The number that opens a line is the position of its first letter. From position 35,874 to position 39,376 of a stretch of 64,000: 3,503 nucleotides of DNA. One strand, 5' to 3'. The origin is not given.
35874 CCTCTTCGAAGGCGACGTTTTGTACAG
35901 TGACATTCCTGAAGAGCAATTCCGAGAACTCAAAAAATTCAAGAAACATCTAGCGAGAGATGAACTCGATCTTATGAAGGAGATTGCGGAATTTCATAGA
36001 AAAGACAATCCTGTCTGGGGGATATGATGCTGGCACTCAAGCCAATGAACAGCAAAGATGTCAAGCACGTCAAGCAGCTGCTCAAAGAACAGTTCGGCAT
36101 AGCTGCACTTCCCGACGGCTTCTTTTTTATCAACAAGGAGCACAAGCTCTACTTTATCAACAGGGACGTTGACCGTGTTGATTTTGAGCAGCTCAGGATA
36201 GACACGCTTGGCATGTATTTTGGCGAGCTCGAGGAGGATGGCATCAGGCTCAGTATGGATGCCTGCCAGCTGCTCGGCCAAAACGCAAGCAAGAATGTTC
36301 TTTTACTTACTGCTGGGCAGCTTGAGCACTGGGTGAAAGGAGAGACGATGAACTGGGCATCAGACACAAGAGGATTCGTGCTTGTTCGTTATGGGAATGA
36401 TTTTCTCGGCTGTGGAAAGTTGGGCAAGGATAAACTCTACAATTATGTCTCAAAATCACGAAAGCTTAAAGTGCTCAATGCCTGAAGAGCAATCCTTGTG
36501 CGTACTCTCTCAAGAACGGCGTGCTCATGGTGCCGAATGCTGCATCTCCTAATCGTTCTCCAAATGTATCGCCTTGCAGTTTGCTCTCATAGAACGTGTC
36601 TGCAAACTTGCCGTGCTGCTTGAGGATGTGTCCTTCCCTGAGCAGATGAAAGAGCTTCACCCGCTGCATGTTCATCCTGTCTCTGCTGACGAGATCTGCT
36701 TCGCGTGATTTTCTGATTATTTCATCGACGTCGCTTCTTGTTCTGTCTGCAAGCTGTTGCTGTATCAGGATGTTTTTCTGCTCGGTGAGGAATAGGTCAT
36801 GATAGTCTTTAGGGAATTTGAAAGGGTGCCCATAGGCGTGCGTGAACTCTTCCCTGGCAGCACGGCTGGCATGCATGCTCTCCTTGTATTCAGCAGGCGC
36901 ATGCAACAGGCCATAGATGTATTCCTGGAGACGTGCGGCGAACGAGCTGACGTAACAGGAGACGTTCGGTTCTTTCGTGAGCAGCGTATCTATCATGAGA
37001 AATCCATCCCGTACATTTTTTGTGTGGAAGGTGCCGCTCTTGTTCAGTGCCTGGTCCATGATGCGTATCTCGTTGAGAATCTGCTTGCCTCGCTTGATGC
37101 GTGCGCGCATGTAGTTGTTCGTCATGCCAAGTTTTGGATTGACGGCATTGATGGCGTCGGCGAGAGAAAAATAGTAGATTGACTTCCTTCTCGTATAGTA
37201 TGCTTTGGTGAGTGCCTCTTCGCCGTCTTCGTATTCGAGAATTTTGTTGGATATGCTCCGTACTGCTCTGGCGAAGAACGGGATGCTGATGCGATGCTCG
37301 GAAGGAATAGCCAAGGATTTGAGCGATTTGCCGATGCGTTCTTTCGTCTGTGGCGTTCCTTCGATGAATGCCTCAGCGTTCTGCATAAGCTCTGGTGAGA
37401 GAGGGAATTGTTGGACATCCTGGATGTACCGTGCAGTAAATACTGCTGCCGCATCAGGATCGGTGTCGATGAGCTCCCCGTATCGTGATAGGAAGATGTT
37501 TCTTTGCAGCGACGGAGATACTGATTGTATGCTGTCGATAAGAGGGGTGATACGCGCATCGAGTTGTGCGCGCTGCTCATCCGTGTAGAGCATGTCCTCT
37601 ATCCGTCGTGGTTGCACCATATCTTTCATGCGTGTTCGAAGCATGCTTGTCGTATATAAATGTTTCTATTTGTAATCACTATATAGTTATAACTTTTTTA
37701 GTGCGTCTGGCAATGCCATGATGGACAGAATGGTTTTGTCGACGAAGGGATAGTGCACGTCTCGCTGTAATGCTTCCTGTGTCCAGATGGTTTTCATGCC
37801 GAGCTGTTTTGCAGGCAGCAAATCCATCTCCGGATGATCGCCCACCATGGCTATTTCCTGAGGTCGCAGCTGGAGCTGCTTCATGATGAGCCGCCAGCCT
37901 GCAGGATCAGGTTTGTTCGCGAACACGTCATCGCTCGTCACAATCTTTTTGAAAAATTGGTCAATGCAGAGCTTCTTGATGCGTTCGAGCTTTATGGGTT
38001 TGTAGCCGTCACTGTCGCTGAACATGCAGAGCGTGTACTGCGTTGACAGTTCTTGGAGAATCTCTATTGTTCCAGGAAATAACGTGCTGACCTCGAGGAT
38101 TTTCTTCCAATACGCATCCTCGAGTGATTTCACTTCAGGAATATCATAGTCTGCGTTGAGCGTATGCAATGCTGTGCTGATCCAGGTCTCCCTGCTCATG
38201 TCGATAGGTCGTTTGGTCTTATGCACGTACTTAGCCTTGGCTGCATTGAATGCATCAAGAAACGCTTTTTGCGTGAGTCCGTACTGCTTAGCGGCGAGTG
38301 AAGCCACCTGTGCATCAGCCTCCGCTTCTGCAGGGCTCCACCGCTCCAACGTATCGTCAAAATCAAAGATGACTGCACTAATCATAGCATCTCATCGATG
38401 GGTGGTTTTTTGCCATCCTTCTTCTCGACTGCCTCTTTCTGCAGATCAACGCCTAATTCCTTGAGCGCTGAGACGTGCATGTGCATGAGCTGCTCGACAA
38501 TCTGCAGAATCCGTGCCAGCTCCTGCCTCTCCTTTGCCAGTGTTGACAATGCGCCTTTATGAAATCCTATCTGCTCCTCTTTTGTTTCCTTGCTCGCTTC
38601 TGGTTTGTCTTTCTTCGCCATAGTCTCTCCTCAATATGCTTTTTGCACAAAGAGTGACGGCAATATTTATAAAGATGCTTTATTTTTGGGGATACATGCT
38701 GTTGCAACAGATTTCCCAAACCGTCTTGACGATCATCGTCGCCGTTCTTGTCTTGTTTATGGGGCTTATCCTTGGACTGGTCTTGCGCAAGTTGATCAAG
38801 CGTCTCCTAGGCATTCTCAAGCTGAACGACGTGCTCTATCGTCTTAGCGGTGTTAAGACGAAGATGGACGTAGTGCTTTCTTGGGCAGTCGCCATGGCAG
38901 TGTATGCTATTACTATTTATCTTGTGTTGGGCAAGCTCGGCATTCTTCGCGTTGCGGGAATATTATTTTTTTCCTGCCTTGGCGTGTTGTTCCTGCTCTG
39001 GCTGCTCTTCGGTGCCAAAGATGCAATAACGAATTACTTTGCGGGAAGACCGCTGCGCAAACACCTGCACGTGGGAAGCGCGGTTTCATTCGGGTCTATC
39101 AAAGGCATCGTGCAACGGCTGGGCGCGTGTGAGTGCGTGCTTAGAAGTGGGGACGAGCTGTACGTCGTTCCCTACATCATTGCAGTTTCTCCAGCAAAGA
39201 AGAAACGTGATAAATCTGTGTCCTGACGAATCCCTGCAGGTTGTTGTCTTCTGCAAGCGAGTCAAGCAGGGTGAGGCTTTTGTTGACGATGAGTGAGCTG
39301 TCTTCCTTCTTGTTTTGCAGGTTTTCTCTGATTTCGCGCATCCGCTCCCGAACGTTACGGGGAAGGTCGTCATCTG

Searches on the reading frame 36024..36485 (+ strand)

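Call 3: search_protein_families(library=pfam, proteins=[window:36024-36485:+], max_evalue=0.1)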
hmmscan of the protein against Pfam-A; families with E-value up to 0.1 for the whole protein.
window:36024-36485:+ (153 aa): 1 family
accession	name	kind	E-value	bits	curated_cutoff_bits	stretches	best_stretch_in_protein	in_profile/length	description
PF13636.12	Methyltranf_PUA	-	9.8e-09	35.6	27.6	1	101-146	2-47/49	RNA-binding PUA-like domain of methyltransferase RsmF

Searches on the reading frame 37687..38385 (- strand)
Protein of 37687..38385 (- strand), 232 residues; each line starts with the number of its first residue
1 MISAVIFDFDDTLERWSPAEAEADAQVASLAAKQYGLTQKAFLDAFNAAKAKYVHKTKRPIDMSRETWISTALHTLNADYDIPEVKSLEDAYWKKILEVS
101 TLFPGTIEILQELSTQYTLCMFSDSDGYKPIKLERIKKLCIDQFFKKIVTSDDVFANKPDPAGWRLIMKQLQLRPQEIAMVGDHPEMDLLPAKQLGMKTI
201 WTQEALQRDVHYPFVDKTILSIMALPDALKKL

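Call 85: search_protein_families(library=pfam, proteins=[window:37687-38385:-], max_evalue=0.001)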
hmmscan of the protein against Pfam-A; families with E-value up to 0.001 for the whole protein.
window:37687-38385:- (232 aa): 4 families
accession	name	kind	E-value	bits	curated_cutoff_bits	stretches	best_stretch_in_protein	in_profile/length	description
PF13419.12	HAD_2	-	2.1e-23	83.8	23.8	1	5-201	1-177/178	Haloacid dehalogenase-like hydrolase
PF00702.32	Hydrolase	-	3.6e-18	67.1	26.4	1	2-196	1-191/191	haloacid dehalogenase-like hydrolase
PF13242.12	Hydrolase_like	-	6.9e-08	32.7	22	1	157-202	3-48/75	HAD-hyrolase-like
PF09419.16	PGP_phosphatase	-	0.00051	20.1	20.4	0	168-206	124-167/168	Mitochondrial PGP phosphatase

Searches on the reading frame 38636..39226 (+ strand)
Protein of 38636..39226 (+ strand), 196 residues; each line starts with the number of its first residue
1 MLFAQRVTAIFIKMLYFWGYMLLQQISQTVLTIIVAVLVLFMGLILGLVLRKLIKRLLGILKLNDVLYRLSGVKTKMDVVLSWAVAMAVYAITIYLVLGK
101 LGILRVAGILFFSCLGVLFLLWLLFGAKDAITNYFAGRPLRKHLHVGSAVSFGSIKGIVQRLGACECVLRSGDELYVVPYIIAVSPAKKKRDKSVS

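Call 85: search_protein_families(library=pfam, proteins=[window:38636-39226:+], max_evalue=0.001)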
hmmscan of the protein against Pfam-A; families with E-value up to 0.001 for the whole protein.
window:38636-39226:+ (196 aa): 1 family
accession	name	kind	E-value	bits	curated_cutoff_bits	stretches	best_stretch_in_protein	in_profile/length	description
PF05552.17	MS_channel_1st_1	-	4.8e-05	23.6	22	1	21-64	5-48/50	Mechanosensitive ion channel, conserved TM helix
